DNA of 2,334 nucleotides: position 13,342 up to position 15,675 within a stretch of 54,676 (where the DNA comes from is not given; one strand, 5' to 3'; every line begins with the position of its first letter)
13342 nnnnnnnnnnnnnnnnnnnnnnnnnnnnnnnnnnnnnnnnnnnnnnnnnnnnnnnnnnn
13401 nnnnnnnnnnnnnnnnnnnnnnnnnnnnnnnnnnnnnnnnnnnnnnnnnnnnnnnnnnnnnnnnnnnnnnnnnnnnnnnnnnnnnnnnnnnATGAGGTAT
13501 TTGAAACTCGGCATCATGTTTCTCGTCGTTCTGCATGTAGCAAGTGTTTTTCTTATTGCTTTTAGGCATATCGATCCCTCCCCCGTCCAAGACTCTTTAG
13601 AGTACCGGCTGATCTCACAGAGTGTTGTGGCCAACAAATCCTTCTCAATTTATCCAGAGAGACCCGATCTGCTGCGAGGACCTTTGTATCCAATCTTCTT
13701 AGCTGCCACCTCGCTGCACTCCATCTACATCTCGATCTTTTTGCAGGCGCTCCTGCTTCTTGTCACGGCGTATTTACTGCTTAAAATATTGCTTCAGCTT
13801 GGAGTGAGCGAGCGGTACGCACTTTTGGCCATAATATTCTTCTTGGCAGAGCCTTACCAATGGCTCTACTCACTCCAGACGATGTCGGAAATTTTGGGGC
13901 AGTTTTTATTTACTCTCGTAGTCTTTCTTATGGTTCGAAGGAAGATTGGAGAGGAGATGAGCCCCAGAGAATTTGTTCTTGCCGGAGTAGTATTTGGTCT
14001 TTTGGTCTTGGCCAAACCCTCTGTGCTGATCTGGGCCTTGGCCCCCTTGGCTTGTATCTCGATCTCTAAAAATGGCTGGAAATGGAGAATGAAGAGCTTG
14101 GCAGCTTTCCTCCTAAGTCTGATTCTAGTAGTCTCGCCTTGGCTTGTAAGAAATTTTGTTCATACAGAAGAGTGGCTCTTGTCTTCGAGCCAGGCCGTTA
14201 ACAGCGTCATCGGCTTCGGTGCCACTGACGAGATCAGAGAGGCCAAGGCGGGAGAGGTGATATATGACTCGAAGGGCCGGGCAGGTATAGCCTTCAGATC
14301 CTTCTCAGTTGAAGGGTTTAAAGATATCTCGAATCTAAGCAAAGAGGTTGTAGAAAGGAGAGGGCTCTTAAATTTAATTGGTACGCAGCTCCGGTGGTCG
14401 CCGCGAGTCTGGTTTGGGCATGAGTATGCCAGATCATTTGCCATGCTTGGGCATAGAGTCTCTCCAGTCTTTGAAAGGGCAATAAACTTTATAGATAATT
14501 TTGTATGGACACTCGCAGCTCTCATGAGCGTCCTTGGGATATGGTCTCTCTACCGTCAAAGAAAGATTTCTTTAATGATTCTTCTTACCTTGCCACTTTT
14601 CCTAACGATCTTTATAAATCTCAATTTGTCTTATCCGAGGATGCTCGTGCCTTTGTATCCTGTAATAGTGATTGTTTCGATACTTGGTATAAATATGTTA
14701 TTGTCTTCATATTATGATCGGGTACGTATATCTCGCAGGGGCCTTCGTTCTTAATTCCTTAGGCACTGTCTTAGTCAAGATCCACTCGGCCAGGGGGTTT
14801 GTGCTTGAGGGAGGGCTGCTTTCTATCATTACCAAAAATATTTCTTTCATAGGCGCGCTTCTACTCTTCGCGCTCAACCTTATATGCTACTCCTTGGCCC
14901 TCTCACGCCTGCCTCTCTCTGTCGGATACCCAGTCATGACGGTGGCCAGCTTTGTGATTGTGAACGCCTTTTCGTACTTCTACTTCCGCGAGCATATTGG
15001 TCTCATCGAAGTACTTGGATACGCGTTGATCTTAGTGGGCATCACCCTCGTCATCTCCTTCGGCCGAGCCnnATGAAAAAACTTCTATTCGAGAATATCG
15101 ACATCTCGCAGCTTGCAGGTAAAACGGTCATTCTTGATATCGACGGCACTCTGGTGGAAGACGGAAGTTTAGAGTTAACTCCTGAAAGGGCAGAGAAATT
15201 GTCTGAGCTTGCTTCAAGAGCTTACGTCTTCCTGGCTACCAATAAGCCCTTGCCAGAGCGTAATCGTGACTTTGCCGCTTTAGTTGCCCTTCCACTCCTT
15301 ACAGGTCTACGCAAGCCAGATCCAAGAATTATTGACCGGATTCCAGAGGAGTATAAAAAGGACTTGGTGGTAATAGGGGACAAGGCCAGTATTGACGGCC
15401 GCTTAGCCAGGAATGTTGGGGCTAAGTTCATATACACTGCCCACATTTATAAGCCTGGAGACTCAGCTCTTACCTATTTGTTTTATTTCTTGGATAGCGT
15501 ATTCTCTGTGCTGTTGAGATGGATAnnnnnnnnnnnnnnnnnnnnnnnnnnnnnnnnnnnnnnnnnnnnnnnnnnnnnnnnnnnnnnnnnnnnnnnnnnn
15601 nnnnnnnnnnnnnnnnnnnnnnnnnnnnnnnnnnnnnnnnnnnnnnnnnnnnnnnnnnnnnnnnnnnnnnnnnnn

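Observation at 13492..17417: Compact, translationally coupled module for a polyprenyl-phosphate-pentose donor (DPA/DPR-like pathway), its flippase and a GT-C user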

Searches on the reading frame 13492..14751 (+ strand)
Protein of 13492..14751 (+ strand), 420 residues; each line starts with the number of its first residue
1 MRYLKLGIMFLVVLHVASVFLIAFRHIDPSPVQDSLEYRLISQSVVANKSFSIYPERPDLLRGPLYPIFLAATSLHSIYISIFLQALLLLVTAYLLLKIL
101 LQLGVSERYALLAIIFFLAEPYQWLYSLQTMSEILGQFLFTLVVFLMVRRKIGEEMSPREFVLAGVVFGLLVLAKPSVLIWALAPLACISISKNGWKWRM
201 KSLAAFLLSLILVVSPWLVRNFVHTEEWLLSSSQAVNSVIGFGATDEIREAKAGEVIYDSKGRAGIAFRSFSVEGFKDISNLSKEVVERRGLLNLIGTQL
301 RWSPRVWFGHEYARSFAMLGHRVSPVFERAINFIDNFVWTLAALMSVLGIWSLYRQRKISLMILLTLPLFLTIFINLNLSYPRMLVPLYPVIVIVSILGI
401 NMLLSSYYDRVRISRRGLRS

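Call 3: search_protein_families(library=pfam, proteins=[window:13492-14751:+], max_evalue=0.01)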
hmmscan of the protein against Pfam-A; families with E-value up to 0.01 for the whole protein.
window:13492-14751:+ (420 aa): 1 family
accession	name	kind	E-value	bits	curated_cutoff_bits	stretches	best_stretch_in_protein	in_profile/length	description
PF13231.12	PMT_2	-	0.002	18.8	26.1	1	76-218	22-158/160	Dolichyl-phosphate-mannose-protein mannosyltransferase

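Call 4: search_protein_families(library=ncbifam, proteins=[window:13492-14751:+], max_evalue=0.01)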
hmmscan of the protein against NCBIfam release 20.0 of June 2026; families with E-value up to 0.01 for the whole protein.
window:13492-14751:+ (420 aa): 1 family
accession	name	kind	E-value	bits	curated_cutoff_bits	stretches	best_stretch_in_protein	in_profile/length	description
NF047440.1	LA3751_2_3_fam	subfamily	2.2e-08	33.3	200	1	68-225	87-244/460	LA_3751/LA_3752 family putative glycosyltransferase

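Call 48: find_homologous_proteins(query=window:13492-14751:+, max_evalue=0.001)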
Query window:13492-14751:+ (420 aa): 10 proteins with E <= 0.001 among 8000 candidates.
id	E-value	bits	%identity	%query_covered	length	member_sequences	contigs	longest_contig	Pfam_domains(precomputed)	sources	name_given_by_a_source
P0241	1.3e-264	896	100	100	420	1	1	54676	-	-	-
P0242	9.3e-9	53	24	86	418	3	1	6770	-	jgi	-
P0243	2.0e-8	52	35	40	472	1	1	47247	PF13231.13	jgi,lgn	jgi:4-amino-4-deoxy-L-arabinose transferase-like glycosyltransferase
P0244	3.7e-8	51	31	46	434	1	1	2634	PF13231.13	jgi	jgi:4-amino-4-deoxy-L-arabinose transferase-like glycosyltransferase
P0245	4.8e-7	47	25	76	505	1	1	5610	PF13231.13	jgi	jgi:4-amino-4-deoxy-L-arabinose transferase-like glycosyltransferase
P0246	1.7e-6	46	29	46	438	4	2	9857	PF13231.13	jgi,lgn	jgi:4-amino-4-deoxy-L-arabinose transferase-like glycosyltransferase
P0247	5.6e-6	44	28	50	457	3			PF26626.1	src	-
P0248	1.0e-5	43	32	47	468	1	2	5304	PF13231.13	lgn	-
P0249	1.7e-5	42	27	76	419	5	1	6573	PF13231.13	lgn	-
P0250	2.4e-5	42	26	43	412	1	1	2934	PF13231.13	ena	-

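Call 62: search_protein_representatives(protein=window:13492-14751:+)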
Query: 420 residues. Proteins with E-value up to 0.001 (for the whole library): 2884; up to 1e-10: 176; up to 1e-30: 24. The best 150 are listed.
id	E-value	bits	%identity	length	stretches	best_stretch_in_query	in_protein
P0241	4.1e-265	895.6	100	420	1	1-420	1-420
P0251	4.9e-63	230.2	37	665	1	10-404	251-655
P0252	1.6e-62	228.5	36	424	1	8-405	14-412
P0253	3.5e-59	217.5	35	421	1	12-412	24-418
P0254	6.3e-55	203.5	36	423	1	8-396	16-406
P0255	1.8e-54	201.9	34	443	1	11-401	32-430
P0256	2.8e-53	198.0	34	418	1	13-397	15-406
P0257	4.2e-53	197.4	37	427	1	12-404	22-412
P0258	1.2e-52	195.9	35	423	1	11-402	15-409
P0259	2.6e-52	194.8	33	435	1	11-400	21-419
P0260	4.1e-52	194.2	35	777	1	7-400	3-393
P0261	1.9e-47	178.8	35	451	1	10-403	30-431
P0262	2.6e-47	178.4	32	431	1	6-402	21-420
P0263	2.0e-45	172.1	35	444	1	6-399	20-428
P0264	2.8e-45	171.7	32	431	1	14-405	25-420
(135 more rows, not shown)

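Call 63: find_encoding_contigs(protein=P0252, flank=7000, max_places=1)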
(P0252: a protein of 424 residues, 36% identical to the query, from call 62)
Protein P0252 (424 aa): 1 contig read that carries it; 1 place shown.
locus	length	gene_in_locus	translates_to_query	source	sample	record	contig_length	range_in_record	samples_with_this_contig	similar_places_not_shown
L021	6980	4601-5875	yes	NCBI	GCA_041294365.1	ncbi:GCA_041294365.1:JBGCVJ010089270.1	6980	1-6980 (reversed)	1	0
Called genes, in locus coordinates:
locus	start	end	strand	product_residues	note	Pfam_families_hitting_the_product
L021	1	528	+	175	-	?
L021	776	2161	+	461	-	PF03721:UDPG_MGDP_dh_N, PF00984:UDPG_MGDP_dh, PF03720:UDPG_MGDP_dh_C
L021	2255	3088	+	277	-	PF01040:UbiA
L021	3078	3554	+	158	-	PF13242:Hydrolase_like (faint)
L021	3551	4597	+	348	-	PF01073:3Beta_HSD, PF01370:Epimerase, PF02719:Polysacc_synt_2, PF04321:RmlD_sub_bind, PF13460:NAD_binding_10, PF16363:GDP_Man_Dehyd, PF07993:NAD_binding_4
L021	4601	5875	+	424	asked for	PF03901:Glyco_transf_22 (weak), PF13231:PMT_2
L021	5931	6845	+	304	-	PF01073:3Beta_HSD, PF01370:Epimerase, PF02719:Polysacc_synt_2, PF04321:RmlD_sub_bind (weak), PF05368:NmrA (weak), PF07993:NAD_binding_4 (faint), PF13460:NAD_binding_10, PF16363:GDP_Man_Dehyd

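Call 64: predict_structure(alignment_id=A1)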
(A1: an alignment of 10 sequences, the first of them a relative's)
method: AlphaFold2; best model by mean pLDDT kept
length: 420 residues; sequences in the alignment: 10
mean_pLDDT: 61.9   pTM: 0.66
mean pLDDT of the five models: 61.9, 58.2, 58.0, 58.0, 57.3
residues with pLDDT >= 90: 28; 70-90: 125; 50-70: 135; < 50: 132
segments of 3 or more residues with pLDDT < 50: 24-34, 233-328, 360-366, 371-384
pLDDT, mean of each block of 10 residues (from residue 1): 67 61 43 54 71 58 66 63 81 90 84 79 61 84 85 74 92 78 67 77 91 87 70 45 37 29 29 38 44 38 35 34 41 61 69 60 48 43 53 73 75 65
secondary structure, 60 per line:
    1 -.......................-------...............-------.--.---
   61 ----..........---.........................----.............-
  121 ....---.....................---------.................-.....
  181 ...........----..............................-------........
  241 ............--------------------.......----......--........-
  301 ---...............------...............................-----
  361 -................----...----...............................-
elements in order: H2-24 H32-46 H65-74 H78-102 H107-119 H121-124 H128-148 H158-174 H176-191 H196-225 H233-252 H273-279 H284-289 H292-299 H304-318 H325-355 H362-377 H389-419

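Call 73: predict_structure(alignment_id=A2)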
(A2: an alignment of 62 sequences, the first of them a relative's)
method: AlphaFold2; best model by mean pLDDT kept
length: 420 residues; sequences in the alignment: 62
mean_pLDDT: 96.0   pTM: 0.93
mean pLDDT of the five models: 96.0, 95.5, 95.4, 95.3, 95.2
residues with pLDDT >= 90: 394; 70-90: 25; 50-70: 1; < 50: 0
segments of 3 or more residues with pLDDT < 50: none
pLDDT, mean of each block of 10 residues (from residue 1): 98 98 96 96 97 96 97 95 98 98 96 98 95 98 96 86 98 98 98 95 98 98 98 97 98 97 97 98 98 97 94 90 95 96 98 97 98 93 96 98 92 84
secondary structure, 60 per line:
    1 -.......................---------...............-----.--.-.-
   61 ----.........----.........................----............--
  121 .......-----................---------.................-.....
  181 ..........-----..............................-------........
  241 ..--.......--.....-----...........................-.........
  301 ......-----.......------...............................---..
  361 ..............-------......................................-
elements in order: H2-24 H34-48 H65-73 H78-102 H107-118 H121-127 H133-148 H158-174 H176-190 H196-225 H233-242 H245-251 E254-258 E264-268 H273-290 H292-306 H312-318 H325-355 H359-374 H382-419

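Call 75: fold_search(model_id=the predicted structure, library=pdb)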
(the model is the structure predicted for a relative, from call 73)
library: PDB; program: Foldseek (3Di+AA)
matches with E <= 10: 106; with E <= 0.001: 3
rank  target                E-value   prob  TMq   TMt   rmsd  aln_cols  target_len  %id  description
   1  5ezm                  1.7e-04  1.00  0.41  0.33  16.8       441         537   15  Crystal Structure of ArnT from Cupriavidus metallidurans in the apo state (released 2016-02-17)
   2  5f15                  3.4e-04  1.00  0.42  0.34  16.5       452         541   15  Crystal Structure of ArnT from Cupriavidus metallidurans bound to Undecaprenyl phosphate (released 2016-02-17)
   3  6gxc_A                8.0e-04  1.00  0.53  0.34  13.4       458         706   12  Bacterial oligosaccharyltransferase PglB in complex with an inhibitory peptide and a reactive lipid-linked oligosaccha (released 2018-11-14)
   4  5ogl_A                1.3e-03  1.00  0.50  0.32  13.7       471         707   12  Structure of bacterial oligosaccharyltransferase PglB in complex with an acceptor peptide and an lipid-linked oligosac (released 2017-10-25)
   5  8b6l_I                1.5e-03  1.00  0.54  0.36  15.0       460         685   15  Subtomogram average of the human Sec61-TRAP-OSTA-translocon (released 2022-12-07)
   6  7oci_F                6.4e-03  1.00  0.51  0.35  11.1       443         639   14  Cryo-EM structure of yeast Ost6p containing oligosaccharyltransferase complex (released 2022-02-16)
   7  9s6s_A                6.7e-03  1.00  0.51  0.41   7.1       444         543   13  Ternary cryo-EM structure of human ALG9 with Dol25-PP-GlcNAc2Man6, Dol25-P-Man and Fab (released 2026-03-18)
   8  9n9j_I                9.5e-03  1.00  0.54  0.35  14.9       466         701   15  Structure of a GRP94 folding intermediate engaged with a CCDC134- and FKBP11-bound secretory translocon (released 2025-11-19)
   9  8agc_A                1.3e-02  1.00  0.51  0.33  15.0       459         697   16  Structure of yeast oligosaccharylransferase complex with lipid-linked oligosaccharide and non-acceptor peptide bound (released 2022-12-07)
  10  6ezn_F                1.5e-02  1.00  0.49  0.34  14.6       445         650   14  Cryo-EM structure of the yeast oligosaccharyltransferase (OST) complex (released 2018-01-17)
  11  3rce_A                1.9e-02  1.00  0.49  0.32  14.0       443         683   13  Bacterial oligosaccharyltransferase PglB (released 2011-06-15)
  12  6s7t_A                2.1e-02  1.00  0.53  0.34  15.5       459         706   14  Cryo-EM structure of human oligosaccharyltransferase complex OST-B (released 2019-12-18)
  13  8age_A                2.3e-02  1.00  0.50  0.35  11.1       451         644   14  Structure of yeast oligosaccharylransferase complex with acceptor peptide bound (released 2022-12-07)
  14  6p25_A                4.0e-02  1.00  0.38  0.24  10.6       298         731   17  Structure of S. cerevisiae protein O-mannosyltransferase Pmt1-Pmt2 complex bound to the sugar donor and a peptide acce (released 2019-07-10)
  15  6c26_A                4.0e-02  1.00  0.50  0.34  13.8       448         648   14  The Cryo-EM structure of a eukaryotic oligosaccharyl transferase complex (released 2018-01-31)
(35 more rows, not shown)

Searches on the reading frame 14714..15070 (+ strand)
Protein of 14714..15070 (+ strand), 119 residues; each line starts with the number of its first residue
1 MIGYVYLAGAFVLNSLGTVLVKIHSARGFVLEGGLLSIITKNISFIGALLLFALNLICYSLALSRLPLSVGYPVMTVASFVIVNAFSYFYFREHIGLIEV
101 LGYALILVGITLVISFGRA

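Call 3: search_protein_families(library=pfam, proteins=[window:14714-15070:+], max_evalue=0.01)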
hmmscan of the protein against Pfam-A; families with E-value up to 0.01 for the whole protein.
window:14714-15070:+ (119 aa): 4 families
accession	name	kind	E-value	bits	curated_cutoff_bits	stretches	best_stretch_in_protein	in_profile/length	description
PF00893.25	Multi_Drug_Res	-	1.6e-06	28.9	23.7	1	3-106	2-93/93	Small Multidrug Resistance protein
PF10639.15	TMEM234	-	0.00018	22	30.1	1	38-113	37-112/113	Putative transmembrane family 234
PF07857.17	TMEM144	-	0.00042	19.9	26.2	1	47-113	258-328/332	Transmembrane family, TMEM144 of transporters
PF00892.27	EamA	-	0.0013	19.4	28.2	1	35-114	62-134/135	EamA-like transporter family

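Call 4: search_protein_families(library=ncbifam, proteins=[window:14714-15070:+], max_evalue=0.01)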
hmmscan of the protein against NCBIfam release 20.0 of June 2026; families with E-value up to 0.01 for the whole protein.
window:14714-15070:+ (119 aa): 14 families
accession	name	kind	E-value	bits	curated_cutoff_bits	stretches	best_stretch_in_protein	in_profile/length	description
NF002816.2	PRK02971.1-2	equivalog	4.9e-07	30.2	99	1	44-114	46-117/120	4-amino-4-deoxy-L-arabinose-phosphoundecaprenol flippase subunit ArnF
NF051482.1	EbrB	exception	8.5e-06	26.4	160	1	1-113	1-101/105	SMR family multidrug efflux transporter EbrB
NF000277.1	qac_SMR_G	exception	1.9e-05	24.9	200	1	39-118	26-105/107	quaternary ammonium compound efflux SMR transporter QacG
NF000384.1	QacCGHJ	equivalog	1.9e-05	24.8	160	1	39-118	26-105/107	QacCGHJ group quaternary ammonium compound efflux SMR transporter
NF012170.0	qac_SMR_J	exception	2.9e-05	24.4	210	1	3-118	2-105/107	quaternary ammonium compound efflux SMR transporter QacJ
NF051481.1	EbrA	exception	3.7e-05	24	160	1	1-113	2-102/104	SMR family multidrug efflux transporter EbrA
NF011625.2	PRK15051.1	equivalog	6.2e-05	23.2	92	1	48-113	43-107/111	4-amino-4-deoxy-L-arabinose-phosphoundecaprenol flippase subunit ArnE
NF007767.1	PRK10452.1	equivalog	8.7e-05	22.7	122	1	36-115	24-103/120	multidrug/spermidine efflux SMR transporter subunit MdtJ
NF000023.1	qac_SMR_C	exception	0.00012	22.2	200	1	39-117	26-104/107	quaternary ammonium compound efflux SMR transporter QacC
NF000279.1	qac_SMR_H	exception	0.00022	21.6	205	1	3-118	2-105/107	quaternary ammonium compound efflux SMR transporter QacH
NF007087.1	PRK09541.1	subfamily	0.00043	20.7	162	1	1-114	1-102/110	EmrE family multidrug efflux SMR transporter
NF033137.0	SMR_qac_int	equivalog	0.0009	19.8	188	1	48-113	35-100/109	Qac family quaternary ammonium compound efflux SMR transporter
NF042984.1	SMR_efflux_EmrE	exception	0.0011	19.4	226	1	1-114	1-102/110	multidrug efflux SMR transporter EmrE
NF000067.2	SMR_qac_FL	exception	0.0065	17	205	0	49-113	37-101/110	quaternary ammonium compound efflux SMR transporter QacL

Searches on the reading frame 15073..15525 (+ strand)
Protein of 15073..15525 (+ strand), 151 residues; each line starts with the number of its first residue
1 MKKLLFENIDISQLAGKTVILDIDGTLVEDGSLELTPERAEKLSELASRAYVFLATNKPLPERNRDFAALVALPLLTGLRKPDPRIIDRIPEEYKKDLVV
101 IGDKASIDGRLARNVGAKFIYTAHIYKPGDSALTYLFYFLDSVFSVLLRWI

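Call 3: search_protein_families(library=pfam, proteins=[window:15073-15525:+], max_evalue=0.01)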
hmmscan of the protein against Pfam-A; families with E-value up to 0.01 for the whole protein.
window:15073-15525:+ (151 aa): 2 families
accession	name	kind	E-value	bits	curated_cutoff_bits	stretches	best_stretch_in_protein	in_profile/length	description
PF00702.32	Hydrolase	-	1.9e-05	25.6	26.4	1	33-116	97-191/191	haloacid dehalogenase-like hydrolase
PF13242.12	Hydrolase_like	-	0.00019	21.7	22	1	79-121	2-47/75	HAD-hyrolase-like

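Call 4: search_protein_families(library=ncbifam, proteins=[window:15073-15525:+], max_evalue=0.01)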
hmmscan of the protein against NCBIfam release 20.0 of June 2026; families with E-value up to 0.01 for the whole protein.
window:15073-15525:+ (151 aa): 7 families
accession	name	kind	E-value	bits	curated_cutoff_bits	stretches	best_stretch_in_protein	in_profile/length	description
TIGR01662.1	HAD-SF-IIIA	subfamily_domain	3.4e-10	40.2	44.6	1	17-122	1-138/141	HAD-IIIA family hydrolase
TIGR01668.1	YqeG_hyp_ppase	hypoth_equivalog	9e-09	35.1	89.1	1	17-129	26-142/170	YqeG family HAD IIIA-type phosphatase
TIGR01549.1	HAD-SF-IA-v1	subfamily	1e-06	29.2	23.3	1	48-116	75-149/149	HAD-IA family hydrolase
TIGR01656.1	Histidinol-ppas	subfamily_domain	1.7e-05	24.7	84.15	0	78-119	99-142/149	histidinol-phosphate phosphatase domain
TIGR01484.1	HAD-SF-IIB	subfamily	0.00041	20.5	41.8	1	19-60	2-44/221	HAD-IIB family hydrolase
TIGR01460.1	HAD-SF-IIA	subfamily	0.0018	18.1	100.15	0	19-63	1-45/246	HAD-IIA family hydrolase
TIGR02254.1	YjjG_YfnB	equivalog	0.0099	15.4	159.9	0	77-142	148-218/223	YjjG family noncanonical pyrimidine nucleotidase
